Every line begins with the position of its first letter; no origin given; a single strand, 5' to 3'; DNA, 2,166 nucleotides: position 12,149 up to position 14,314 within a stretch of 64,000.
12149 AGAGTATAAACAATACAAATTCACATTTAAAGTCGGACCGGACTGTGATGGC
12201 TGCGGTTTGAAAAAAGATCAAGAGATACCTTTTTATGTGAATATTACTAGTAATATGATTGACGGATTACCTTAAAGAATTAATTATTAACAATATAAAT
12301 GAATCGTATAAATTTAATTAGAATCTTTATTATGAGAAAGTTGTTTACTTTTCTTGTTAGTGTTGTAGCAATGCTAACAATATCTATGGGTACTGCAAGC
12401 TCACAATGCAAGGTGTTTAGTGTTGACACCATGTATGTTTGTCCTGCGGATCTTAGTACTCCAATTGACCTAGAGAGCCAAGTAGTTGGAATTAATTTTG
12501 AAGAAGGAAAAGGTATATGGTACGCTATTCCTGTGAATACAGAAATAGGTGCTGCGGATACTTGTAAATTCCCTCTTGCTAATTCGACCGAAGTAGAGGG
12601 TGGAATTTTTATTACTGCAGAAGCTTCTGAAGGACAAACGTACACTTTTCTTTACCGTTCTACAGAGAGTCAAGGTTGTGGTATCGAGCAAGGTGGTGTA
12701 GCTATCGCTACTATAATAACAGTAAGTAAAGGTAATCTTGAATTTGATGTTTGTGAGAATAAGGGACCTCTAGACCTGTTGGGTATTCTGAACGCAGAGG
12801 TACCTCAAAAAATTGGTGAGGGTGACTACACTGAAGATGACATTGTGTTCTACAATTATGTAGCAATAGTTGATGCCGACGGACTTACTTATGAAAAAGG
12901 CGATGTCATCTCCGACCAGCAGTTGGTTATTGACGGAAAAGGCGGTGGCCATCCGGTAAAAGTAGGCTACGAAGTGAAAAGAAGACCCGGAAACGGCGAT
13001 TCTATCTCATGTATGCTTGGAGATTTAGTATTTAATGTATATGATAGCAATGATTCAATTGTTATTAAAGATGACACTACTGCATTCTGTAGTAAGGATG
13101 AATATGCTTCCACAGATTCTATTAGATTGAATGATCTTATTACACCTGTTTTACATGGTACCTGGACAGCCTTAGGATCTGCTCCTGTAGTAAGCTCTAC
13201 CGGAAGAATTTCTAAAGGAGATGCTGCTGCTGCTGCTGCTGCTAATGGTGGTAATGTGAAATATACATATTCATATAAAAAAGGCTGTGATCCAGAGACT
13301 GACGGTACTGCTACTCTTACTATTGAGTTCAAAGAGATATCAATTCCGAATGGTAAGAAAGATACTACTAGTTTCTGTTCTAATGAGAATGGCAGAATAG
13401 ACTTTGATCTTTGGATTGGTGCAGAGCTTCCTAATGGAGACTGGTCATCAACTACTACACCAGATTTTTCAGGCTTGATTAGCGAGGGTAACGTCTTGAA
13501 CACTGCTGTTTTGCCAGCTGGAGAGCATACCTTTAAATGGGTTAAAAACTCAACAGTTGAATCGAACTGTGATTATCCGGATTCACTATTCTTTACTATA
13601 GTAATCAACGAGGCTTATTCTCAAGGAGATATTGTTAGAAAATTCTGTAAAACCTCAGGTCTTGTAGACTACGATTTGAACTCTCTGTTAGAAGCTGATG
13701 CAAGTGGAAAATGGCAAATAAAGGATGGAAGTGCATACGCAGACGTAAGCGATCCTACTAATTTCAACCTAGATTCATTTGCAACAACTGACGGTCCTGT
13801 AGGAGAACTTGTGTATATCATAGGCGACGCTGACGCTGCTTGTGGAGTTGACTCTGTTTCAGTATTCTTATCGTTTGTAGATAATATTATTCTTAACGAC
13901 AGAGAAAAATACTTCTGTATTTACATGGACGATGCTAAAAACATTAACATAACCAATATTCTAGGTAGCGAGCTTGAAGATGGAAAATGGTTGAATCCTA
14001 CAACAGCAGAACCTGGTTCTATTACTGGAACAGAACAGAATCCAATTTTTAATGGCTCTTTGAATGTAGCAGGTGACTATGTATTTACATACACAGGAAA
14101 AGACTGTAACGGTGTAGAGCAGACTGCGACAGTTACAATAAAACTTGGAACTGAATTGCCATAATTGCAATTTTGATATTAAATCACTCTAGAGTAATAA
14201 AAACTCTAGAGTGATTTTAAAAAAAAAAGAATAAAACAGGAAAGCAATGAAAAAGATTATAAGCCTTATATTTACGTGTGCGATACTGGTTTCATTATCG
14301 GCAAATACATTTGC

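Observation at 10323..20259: Five tandem, collinear paralogues built from six Cys-bracketed ~100-aa modules that I cannot assign to a named family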

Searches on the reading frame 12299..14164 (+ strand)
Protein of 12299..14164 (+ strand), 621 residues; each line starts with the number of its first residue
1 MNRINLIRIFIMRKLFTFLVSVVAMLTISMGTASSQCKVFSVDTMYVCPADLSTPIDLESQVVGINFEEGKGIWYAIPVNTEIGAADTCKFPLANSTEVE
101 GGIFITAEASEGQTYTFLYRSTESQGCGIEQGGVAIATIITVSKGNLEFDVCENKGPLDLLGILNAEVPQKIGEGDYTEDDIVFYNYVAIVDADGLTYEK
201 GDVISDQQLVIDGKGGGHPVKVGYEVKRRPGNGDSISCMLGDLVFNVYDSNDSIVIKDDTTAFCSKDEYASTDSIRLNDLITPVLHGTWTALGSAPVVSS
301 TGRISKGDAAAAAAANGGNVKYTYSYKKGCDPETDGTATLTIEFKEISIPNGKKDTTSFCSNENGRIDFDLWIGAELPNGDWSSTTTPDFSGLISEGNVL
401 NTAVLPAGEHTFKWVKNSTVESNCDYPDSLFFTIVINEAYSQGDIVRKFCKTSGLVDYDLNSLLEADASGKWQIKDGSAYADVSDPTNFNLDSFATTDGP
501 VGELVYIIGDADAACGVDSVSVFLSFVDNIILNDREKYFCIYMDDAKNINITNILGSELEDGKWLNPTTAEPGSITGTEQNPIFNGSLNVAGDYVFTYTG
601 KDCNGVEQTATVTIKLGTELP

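Call 3: search_protein_families(library=pfam, proteins=[window:12299-14164:+], max_evalue=1)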
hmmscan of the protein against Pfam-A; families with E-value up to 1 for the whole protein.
window:12299-14164:+ (621 aa): 6 families
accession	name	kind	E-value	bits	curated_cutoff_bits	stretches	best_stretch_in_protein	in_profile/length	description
PF07519.17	Tannase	-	0.0024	17.2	29.8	1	407-521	276-384/490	Tannase and feruloyl esterase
PF23237.1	HYR_4C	-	0.012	16.2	27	1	575-615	33-72/73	HYR-like domain with 4 cysteines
PF17963.7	Big_9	-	0.03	15.6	23.6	1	555-614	24-88/89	Bacterial Ig domain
PF18543.7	ID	-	0.051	14.4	31.4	1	109-131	3-25/53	Intracellular delivery domain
PF24469.2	F54D1_6_C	-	0.17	12.5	27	1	417-454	3-40/75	F54D1.6, C-terminal Sushi-like domain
PF12123.13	CBD_PlyG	-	0.48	10.6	28.2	1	189-209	8-28/44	PlyG Cell wall binding domain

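Call 4: search_protein_families(library=ncbifam, proteins=[window:12299-14164:+], max_evalue=1)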
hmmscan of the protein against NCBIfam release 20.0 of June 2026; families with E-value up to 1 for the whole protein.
window:12299-14164:+ (621 aa): 1 family
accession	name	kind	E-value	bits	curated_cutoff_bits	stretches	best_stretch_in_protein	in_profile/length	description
NF012211.1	tand_rpt_95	domain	0.11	12.5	90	1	571-615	38-83/98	tandem-95 repeat protein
